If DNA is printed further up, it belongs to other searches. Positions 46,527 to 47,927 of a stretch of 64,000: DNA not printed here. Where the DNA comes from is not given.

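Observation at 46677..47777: Membrane-anchored ERG6/SMT-type sterol C-methyltransferase homologue in a bacterial chromosome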

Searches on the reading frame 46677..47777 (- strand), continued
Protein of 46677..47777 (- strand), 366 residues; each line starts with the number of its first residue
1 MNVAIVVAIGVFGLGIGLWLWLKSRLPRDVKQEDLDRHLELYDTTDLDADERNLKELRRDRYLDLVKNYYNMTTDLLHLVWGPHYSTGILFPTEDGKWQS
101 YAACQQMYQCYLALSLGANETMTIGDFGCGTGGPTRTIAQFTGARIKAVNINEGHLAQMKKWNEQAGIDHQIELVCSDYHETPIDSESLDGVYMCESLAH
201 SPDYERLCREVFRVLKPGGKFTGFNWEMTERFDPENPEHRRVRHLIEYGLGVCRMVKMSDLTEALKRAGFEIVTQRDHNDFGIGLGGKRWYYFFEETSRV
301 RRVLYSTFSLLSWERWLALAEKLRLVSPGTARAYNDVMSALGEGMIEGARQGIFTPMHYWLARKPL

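Call 40: find_homologous_proteins(query=A2, max_evalue=1e-40)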
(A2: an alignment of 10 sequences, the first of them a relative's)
Query A2 (10 sequences) (409 aa, profile of the alignment): 163 proteins with E <= 1e-40 among 8000 candidates; the best 120 are listed.
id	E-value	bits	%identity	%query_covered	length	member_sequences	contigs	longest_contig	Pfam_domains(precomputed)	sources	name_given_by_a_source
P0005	1.5e-202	690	53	83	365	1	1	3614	PF13847.13,PF13489.13,PF02353.27,PF13649.13,PF01209.25,PF08241.19,PF08242.19,PF08498.16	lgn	-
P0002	1.8e-201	687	53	83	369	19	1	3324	PF13847.13,PF13489.13,PF13649.13,PF01209.25,PF08241.19,PF08242.19,PF08498.16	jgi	jgi:sterol 24-C-methyltransferase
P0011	5.8e-201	685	51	80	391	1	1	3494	PF13847.13,PF13489.13,PF02353.27,PF13649.13,PF01209.25,PF08241.19,PF08242.19,PF08498.16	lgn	-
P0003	1.2e-195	668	49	87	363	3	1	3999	PF13847.13,PF13489.13,PF02353.27,PF13649.13,PF01209.25,PF08241.19,PF08242.19,PF08498.16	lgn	-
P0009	1.4e-195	667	53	85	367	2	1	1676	PF13847.13,PF13489.13,PF02353.27,PF13649.13,PF01209.25,PF08241.19,PF08242.19,PF08498.16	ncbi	-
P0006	2.8e-194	663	53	79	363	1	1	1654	PF13847.13,PF13489.13,PF02353.27,PF13649.13,PF01209.25,PF08241.19,PF08242.19,PF08498.16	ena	-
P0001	1.1e-192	658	50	81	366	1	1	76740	PF13847.13,PF13489.13,PF02353.27,PF13649.13,PF01209.25,PF08241.19,PF08242.19,PF08498.16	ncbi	-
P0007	4.4e-192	656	53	85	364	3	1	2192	PF13847.13,PF13489.13,PF02353.27,PF13649.13,PF01209.25,PF08241.19,PF08242.19,PF08498.16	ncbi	-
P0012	2.5e-189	647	49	83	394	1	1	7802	PF13847.13,PF13489.13,PF02353.27,PF13649.13,PF01209.25,PF08241.19,PF08242.19,PF08498.16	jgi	jgi:sterol 24-C-methyltransferase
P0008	3.3e-187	640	55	79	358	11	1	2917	PF13847.13,PF13489.13,PF02353.27,PF13649.13,PF01209.25,PF08241.19,PF08242.19,PF08498.16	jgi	jgi:sterol 24-C-methyltransferase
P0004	1.7e-186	638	53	76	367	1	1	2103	PF13847.13,PF13489.13,PF02353.27,PF13649.13,PF01209.25,PF08241.19,PF08242.19,PF08498.16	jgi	jgi:sterol 24-C-methyltransferase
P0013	7.5e-185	632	47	86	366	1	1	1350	PF13847.13,PF13489.13,PF02353.27,PF13649.13,PF01209.25,PF08241.19,PF08242.19,PF08498.16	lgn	-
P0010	1.8e-182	624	54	79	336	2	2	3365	PF13847.13,PF13489.13,PF02353.27,PF13649.13,PF01209.25,PF08241.19,PF08242.19,PF08498.16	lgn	-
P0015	5.3e-176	603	54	68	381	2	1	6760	PF13847.13,PF02353.27,PF13649.13,PF01209.25,PF08241.19,PF08242.19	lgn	-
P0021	1.5e-174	598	100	100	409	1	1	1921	PF13847.13,PF13649.13,PF01209.25,PF08241.19,PF08242.19,PF08498.16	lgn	-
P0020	6.8e-174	596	74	92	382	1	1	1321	PF13489.13,PF02353.27,PF13649.13,PF01209.25,PF08241.19,PF08242.19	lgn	-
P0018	1.3e-164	566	57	64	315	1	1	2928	PF13847.13,PF02353.27,PF13649.13,PF01209.25,PF08241.19,PF08242.19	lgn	-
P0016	3.8e-159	548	60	62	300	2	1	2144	PF13847.13,PF02353.27,PF13649.13,PF01209.25,PF08241.19,PF08242.19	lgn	-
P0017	1.3e-150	519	52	68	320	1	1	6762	PF13847.13,PF13489.13,PF02353.27,PF13649.13,PF01209.25,PF08241.19,PF08242.19,PF08498.16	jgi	jgi:sterol 24-C-methyltransferase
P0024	1.2e-115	405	68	55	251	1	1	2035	PF13847.13,PF13649.13,PF01209.25,PF08241.19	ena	-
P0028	8.1e-77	277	76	37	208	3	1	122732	PF13649.13,PF08241.19,PF08242.19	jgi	jgi:ubiquinone/menaquinone biosynthesis C-methylase UbiE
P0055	4.0e-69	251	35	82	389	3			PF13847.13,PF13489.13,PF02353.27,PF13649.13,PF01209.25,PF08241.19,PF08242.19,PF08498.16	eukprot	eukprot:TRINITY_DN9988_c0_g1_i4.p1 TRINITY_DN9988_c0_g1~~TRINITY_DN9988_c0_g1_i4.p1 ORF type:complet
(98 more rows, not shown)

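Call 43: search_solved_structures(query=L001:3025-4278:-, max_evalue=1e-10)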
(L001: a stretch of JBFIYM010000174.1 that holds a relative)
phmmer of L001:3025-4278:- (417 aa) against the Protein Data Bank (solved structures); distinct sequences matched with E-value up to 1e-10: 406 (the best 60 are shown).
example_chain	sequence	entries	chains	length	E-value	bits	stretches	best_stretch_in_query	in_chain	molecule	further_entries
8w6z_A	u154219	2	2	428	8.6e-80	271.9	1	10-400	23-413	Cytochrome P450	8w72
4yzr_A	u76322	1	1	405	5.1e-79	269.3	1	21-398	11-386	Polyketide biosynthesis cytochrome P450 PksS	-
6m4s_A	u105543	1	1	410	4.1e-78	266.4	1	31-413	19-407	Cytochrome P450 hydroxylase sb21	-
6gk5_A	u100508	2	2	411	2.7e-76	260.4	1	50-393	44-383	Cytochrome P450 CYP267B1 protein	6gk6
9v2t_A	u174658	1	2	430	3e-71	243.8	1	22-414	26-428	Cytochrome P450 monooxygenase CYP107Z12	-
5cje_A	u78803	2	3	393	2e-70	241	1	24-396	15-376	Cytochrome P450 hydroxylase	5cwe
1z8q_A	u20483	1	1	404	5.8e-70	239.5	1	26-394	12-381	6-deoxyerythronolide B hydroxylase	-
1z8p_A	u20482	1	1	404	2e-69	237.7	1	26-394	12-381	6-deoxyerythronolide B hydroxylase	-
1jip_A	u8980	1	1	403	2.1e-69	237.7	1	26-394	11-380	CYTOCHROME P450 107A1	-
1z8o_A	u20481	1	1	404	3e-69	237.2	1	26-394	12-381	6-deoxyerythronolide B hydroxylase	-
1jio_A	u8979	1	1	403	3e-69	237.2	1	26-394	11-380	CYTOCHROME P450 107A1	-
2vz7_A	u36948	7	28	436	3.6e-69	236.9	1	21-399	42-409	CYTOCHROME P450 MONOOXYGENASE | CYTOCHROME P450 HYDROXYLASE PIKC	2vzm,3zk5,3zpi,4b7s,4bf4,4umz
2whw_A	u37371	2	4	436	3.6e-69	236.9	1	21-399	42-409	CYTOCHROME P450 MONOOXYGENASE | CYTOCHROME P450 HYDROXYLASE PIKC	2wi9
8gue_A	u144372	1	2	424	5e-69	236.4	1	21-399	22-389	Cytochrome P450 monooxygenase PikC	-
2bvj_A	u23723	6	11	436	5.1e-69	236.4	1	21-399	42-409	CYTOCHROME P450 MONOOXYGENASE | CYTOCHROME P450 HYDROXYLASE PIKC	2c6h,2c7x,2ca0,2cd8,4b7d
7xbm_A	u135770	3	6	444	5.9e-69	236.2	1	21-399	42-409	Cytochrome P450 monooxygenase PikC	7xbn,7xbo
7wex_A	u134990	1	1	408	9.7e-69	235.5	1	46-393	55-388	Cytochrome P450 hydroxylase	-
1egy_A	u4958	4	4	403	1e-68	235.4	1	27-394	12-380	CYTOCHROME P450ERYF | CYTOCHROME P450 107A1 | CYTOCHROME P450 ERYF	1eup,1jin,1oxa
8rtv_A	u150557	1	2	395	6.3e-66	226.3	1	68-391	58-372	Cytochrome P450-family protein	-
8jnp_A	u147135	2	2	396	2.8e-64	220.8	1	49-414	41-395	Cytochrome P450 CftA | Cytochrome P450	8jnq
3ejb_B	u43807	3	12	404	1.3e-63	218.6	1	19-413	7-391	Biotin biosynthesis cytochrome P450-like enzyme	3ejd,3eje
4z5p_A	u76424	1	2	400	2.7e-63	217.6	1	34-399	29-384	Cytochrome P450 hydroxylase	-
7y9o_A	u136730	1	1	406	4e-63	217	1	26-386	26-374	Cytochrome P450 monooxygenase YjiB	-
7y97_A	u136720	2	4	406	1e-62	215.7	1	26-388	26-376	Cytochrome P450 monooxygenase YjiB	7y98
3r9b_A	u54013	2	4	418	7.6e-61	209.5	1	55-406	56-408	CYTOCHROME P450 164A2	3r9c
4rm4_A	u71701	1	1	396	1.2e-60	208.8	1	90-389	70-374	Cytochrome P450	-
6gmf_A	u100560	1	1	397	6.8e-60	206.4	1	45-388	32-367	Putative cytochrome P450 hydroxylase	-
8yhn_A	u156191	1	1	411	1e-59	205.8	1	98-396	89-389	Cytochrome P450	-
8z9s_A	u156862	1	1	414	8.3e-59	202.8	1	49-401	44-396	Cytochrome P450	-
5l90_A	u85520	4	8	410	2.9e-58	201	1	92-388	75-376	Cytochrome P450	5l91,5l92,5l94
1odo_A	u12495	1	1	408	1.5e-57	198.7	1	89-413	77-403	PUTATIVE CYTOCHROME P450 154A1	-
7smz_A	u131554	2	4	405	4.6e-57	197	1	100-402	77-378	Cytochrome P450 142A3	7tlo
8jnc_A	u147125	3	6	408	9.2e-57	196.1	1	41-398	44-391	Cytochrome P450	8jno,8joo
8jua_A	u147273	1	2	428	1.1e-56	195.8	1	41-398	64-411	Cytochrome P450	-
2yoo_A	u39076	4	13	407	1.3e-56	195.6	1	101-393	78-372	P450 HEME-THIOLATE PROTEIN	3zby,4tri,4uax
9cjg_A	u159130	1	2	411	1.7e-56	195.2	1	52-397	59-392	Cytochrome P450-G9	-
7sh5_A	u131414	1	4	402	3.1e-56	194.3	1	100-402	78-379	Cytochrome P450 142A3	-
4e2p_A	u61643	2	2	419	5.4e-56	193.5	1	76-389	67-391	Cytochrome P450 107B1 (P450CVIIB1)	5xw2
5vws_A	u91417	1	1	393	7.1e-56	193.1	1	28-387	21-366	Cytochrome P450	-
2xkr_A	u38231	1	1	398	8.7e-56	192.8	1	100-401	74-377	PUTATIVE CYTOCHROME P450 142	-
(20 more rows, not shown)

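Call 46: find_related_loci(query=A3, collection=metagenome_contigs, flank=10000)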
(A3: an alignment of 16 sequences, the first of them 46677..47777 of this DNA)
Query A3 (366 aa) in metagenome_contigs; peptide patterns used: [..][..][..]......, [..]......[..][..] (x = any residue, [..] = any of these).
600 stretches matched a pattern (row limit reached: there are more); 390 encode a relative of the query (tblastn E <= 1e-3); the best 80 are kept; 80 distinct loci.
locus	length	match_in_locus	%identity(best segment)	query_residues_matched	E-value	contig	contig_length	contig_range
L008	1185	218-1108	27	62-365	4e-36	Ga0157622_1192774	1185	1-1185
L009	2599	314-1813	26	60-277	2e-20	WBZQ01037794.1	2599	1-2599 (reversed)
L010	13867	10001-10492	26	114-273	2e-16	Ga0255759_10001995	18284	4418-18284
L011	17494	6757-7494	26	30-274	1e-15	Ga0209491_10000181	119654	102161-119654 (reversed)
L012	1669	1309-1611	35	126-226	5e-15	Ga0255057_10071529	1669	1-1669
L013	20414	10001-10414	30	99-235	4e-14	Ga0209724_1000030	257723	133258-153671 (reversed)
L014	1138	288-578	30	126-222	6e-13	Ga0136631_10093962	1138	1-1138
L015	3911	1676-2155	26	66-226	3e-12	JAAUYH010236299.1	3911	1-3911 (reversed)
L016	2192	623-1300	26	52-277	4e-12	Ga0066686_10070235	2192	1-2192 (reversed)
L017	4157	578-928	25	159-277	1e-11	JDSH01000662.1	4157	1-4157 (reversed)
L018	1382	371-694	29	115-221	1e-11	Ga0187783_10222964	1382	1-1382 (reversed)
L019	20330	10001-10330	32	122-228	5e-11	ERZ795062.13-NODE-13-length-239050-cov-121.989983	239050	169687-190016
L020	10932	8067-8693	25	59-272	6e-11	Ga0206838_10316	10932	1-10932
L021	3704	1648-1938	30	126-222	5e-11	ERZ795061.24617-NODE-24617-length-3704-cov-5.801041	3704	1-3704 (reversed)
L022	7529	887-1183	29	123-222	2e-10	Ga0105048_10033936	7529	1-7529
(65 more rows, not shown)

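Call 48: search_protein_families(library=pfam, proteins=[L001:924-1814:-, L001:5373-6698:+, L001:4345-5994:-, L001:6748-7119:-, L001:7136-7822:+, L001:7851-8588:+, L002:8397-9263:-, L002:11107-11481:+, L001:2-1669:-], max_evalue=0.001)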
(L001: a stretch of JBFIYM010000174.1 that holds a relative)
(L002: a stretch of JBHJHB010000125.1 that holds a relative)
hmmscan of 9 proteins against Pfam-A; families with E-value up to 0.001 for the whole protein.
L001:924-1814:- (296 aa): 0 families

L001:5373-6698:+ (441 aa): 4 families
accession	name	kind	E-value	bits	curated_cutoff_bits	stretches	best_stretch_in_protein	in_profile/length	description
PF00561.26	Abhydrolase_1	-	4.5e-25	89.2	25.8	1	195-295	1-102/245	alpha/beta hydrolase fold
PF12697.13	Abhydrolase_6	-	3.7e-22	80.5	26.3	1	197-430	1-215/217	Alpha/beta hydrolase family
PF12146.15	Hydrolase_4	-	5.2e-13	49.3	27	1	196-294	6-108/239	Serine aminopeptidase, S33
PF08386.16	Abhydrolase_4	-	0.00031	21.3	21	0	377-437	30-91/103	TAP-like protein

L001:4345-5994:- (549 aa): 1 family
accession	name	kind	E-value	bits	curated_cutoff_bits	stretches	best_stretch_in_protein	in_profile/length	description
PF00459.30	Inositol_P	-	2.6e-37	129.2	27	1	301-524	11-241/271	Inositol monophosphatase family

L001:6748-7119:- (123 aa): 1 family
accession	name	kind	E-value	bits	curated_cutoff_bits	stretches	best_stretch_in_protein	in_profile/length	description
PF06155.17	GBBH-like_N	-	1.8e-26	93.1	22.8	1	35-116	6-85/85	Gamma-butyrobetaine hydroxylase-like, N-terminal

L001:7136-7822:+ (228 aa): 6 families
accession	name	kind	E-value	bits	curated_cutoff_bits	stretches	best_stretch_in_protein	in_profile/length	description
PF03807.23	F420_oxidored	-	1.5e-18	67.6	21.6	1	9-105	2-93/94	NADP oxidoreductase coenzyme F420-dependent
PF07991.19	KARI_N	-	1.2e-05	25.4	20.6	1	8-100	6-91/165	Acetohydroxy acid isomeroreductase, NADPH-binding domain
PF03446.21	NAD_binding_2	-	4.7e-05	23.9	21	1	14-104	6-93/161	NAD binding domain of 6-phosphogluconate dehydrogenase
PF10727.15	Rossmann-like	-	0.00013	22.2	23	1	15-102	22-106/131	Rossmann-like domain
PF01210.29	NAD_Gly3P_dh_N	-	0.00024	21.5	23.1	1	9-103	2-102/158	NAD-dependent glycerol-3-phosphate dehydrogenase N-terminus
PF02153.23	PDH_N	-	0.00094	19.2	26.5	0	34-102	14-77/154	Prephenate dehydrogenase, nucleotide-binding domain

L001:7851-8588:+ (245 aa): 1 family
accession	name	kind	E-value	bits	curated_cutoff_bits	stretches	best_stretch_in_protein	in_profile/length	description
PF07826.16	IMP_cyclohyd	-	5.9e-39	134.1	28.1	1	21-226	1-187/192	IMP cyclohydrolase-like protein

L002:8397-9263:- (288 aa): 8 families
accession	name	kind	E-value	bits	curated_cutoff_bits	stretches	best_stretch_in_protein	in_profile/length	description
PF04060.18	FeS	-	8.7e-15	54.6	23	1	43-74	1-32/33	Putative Fe-S cluster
PF12838.12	Fer4_7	-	8e-09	36.3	27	1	140-183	2-51/52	4Fe-4S dicluster domain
PF14697.11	Fer4_21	-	5.5e-08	33.3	35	1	140-183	8-55/59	4Fe-4S dicluster domain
PF13187.11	Fer4_9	-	6.7e-08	32.9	27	1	140-183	2-50/52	4Fe-4S dicluster domain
PF00037.32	Fer4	-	2.3e-06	27.6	21.1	1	163-183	1-21/24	4Fe-4S binding domain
PF12837.12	Fer4_6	-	5e-06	26.7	25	1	162-182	1-21/24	4Fe-4S binding domain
PF12797.12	Fer4_2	-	8.7e-05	22.7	24.5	1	162-181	2-21/22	4Fe-4S binding domain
PF25160.1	LdpA_Fe-S-bd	-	0.00022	21.4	27.6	1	146-186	9-44/49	LdpA Fe-S cluster-binding domain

L002:11107-11481:+ (125 aa): 0 families

L001:2-1669:- (556 aa): 1 family
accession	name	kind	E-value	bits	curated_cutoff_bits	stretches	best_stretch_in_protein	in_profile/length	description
PF02771.21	Acyl-CoA_dh_N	-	3.5e-32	111.6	22.9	1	415-527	2-113/113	Acyl-CoA dehydrogenase, N-terminal domain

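Call 55: find_homologous_proteins(query=L006:4867-7380:-, max_evalue=1e-20)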
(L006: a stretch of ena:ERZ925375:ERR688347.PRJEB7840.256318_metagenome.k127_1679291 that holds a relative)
Query L006:4867-7380:- (837 aa): 175 proteins with E <= 1e-20 among 8000 candidates; the best 120 are listed.
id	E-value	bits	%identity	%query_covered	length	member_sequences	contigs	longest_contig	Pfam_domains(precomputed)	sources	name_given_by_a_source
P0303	0.0e+0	1343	72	100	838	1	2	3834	PF01926.30,PF00350.30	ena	-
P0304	0.0e+0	1332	74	94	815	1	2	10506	PF00350.30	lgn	-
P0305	0.0e+0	1276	71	96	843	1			PF00350.30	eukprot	eukprot:scaffold19_cov169-Amphora_coffeaeformis.AAC.1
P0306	0.0e+0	1049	58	97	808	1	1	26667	PF00350.30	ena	-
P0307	0.0e+0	1032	57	98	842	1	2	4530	PF01926.30,PF00350.30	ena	-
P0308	0.0e+0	1026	57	96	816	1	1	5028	PF01926.30,PF00350.30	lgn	-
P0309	1.3e-296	1005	58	91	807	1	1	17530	PF01926.30,PF00350.30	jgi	jgi:hypothetical protein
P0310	1.7e-289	981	54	92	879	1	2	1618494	PF00350.30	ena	-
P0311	9.5e-289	979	55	96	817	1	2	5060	PF00350.30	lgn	-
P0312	1.1e-288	978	57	95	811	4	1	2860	PF00350.30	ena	-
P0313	1.2e-286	972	54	94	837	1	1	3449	PF00350.30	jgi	jgi:Dynamin family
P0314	1.4e-285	968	53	97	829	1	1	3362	PF00350.30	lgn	-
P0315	1.3e-284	965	54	96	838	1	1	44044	PF01926.30,PF00350.30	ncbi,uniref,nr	ncbi:unnamed protein product [Pseudo-nitzschia multistriata]|uniref:Dynamin N-terminal domain-contai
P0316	4.2e-283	960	55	95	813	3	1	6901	PF00350.30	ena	-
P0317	4.2e-281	953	53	99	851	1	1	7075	PF00350.30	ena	-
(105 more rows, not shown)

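Call 57: find_encoding_contigs(protein=P0015, flank=6000, max_places=1)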
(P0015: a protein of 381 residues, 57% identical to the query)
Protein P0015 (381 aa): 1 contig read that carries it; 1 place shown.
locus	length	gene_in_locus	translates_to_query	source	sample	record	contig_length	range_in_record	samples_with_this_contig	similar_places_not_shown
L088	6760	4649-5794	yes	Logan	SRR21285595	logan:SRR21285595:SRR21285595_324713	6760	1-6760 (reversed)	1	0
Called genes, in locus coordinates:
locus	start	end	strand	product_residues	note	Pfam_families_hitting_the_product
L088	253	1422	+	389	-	-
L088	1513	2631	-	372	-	PF00561:Abhydrolase_1, PF12146:Hydrolase_4, PF12697:Abhydrolase_6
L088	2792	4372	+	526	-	PF02485:Branch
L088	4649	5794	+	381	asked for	PF02353:CMAS (weak), PF01209:Ubie_methyltran, PF13847:Methyltransf_31, PF08241:Methyltransf_11, PF08242:Methyltransf_12 (weak), PF13649:Methyltransf_25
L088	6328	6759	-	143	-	?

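Call 58: find_encoding_contigs(protein=P0017, flank=6000, max_places=1)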
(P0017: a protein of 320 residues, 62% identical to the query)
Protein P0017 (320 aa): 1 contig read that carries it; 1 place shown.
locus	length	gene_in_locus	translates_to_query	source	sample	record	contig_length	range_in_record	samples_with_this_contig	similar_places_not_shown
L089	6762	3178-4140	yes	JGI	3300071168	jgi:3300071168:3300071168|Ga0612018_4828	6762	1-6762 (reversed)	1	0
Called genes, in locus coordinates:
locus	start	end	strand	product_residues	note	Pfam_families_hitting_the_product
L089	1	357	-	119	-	?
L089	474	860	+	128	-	-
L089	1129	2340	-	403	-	-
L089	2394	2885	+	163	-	-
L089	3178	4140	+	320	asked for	PF02353:CMAS, PF01209:Ubie_methyltran, PF13489:Methyltransf_23 (weak), PF08241:Methyltransf_11, PF13649:Methyltransf_25, PF13847:Methyltransf_31, PF08242:Methyltransf_12 (weak), PF08498:Sterol_MT_C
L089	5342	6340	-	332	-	PF00782:DSPc, PF00102:Y_phosphatase (weak)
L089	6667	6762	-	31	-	?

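Call 59: find_encoding_contigs(protein=P0011, flank=6000, max_places=1)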
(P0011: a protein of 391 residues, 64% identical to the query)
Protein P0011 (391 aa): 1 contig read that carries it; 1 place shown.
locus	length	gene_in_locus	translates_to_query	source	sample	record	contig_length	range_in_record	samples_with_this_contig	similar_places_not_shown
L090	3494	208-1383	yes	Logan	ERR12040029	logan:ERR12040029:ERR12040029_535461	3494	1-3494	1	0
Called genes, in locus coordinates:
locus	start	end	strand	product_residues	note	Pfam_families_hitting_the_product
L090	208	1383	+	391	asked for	PF02353:CMAS (weak), PF01209:Ubie_methyltran, PF13489:Methyltransf_23 (weak), PF13847:Methyltransf_31, PF08241:Methyltransf_11, PF08242:Methyltransf_12, PF13649:Methyltransf_25, PF08498:Sterol_MT_C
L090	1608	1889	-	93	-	-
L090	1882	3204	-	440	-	-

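Call 60: find_encoding_contigs(protein=P0002, flank=6000, max_places=1)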
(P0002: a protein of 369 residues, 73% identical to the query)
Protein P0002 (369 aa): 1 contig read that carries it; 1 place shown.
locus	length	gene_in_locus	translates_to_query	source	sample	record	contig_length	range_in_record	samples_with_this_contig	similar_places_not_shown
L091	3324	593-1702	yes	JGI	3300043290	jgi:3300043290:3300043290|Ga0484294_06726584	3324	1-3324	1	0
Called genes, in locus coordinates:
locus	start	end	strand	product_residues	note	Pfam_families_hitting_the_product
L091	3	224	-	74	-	?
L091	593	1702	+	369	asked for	PF01209:Ubie_methyltran, PF13489:Methyltransf_23 (weak), PF08241:Methyltransf_11, PF08242:Methyltransf_12, PF13649:Methyltransf_25, PF13847:Methyltransf_31, PF08498:Sterol_MT_C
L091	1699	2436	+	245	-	PF02771:Acyl-CoA_dh_N, PF02770:Acyl-CoA_dh_M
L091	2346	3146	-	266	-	PF02277:DBI_PRT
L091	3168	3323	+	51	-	?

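Call 61: find_encoding_contigs(protein=P0005, flank=6000, max_places=1)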
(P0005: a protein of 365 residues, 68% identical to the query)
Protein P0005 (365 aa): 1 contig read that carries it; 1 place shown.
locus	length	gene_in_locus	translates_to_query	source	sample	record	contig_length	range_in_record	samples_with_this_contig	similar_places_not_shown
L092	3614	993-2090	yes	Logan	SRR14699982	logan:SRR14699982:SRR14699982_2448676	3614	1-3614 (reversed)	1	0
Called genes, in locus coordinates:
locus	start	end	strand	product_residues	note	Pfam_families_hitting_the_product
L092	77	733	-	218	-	-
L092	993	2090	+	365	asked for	PF02353:CMAS, PF01209:Ubie_methyltran, PF13489:Methyltransf_23, PF08241:Methyltransf_11, PF08242:Methyltransf_12 (weak), PF13649:Methyltransf_25, PF13847:Methyltransf_31 (weak), PF08498:Sterol_MT_C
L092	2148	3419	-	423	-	PF13265:DUF4056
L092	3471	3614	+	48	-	?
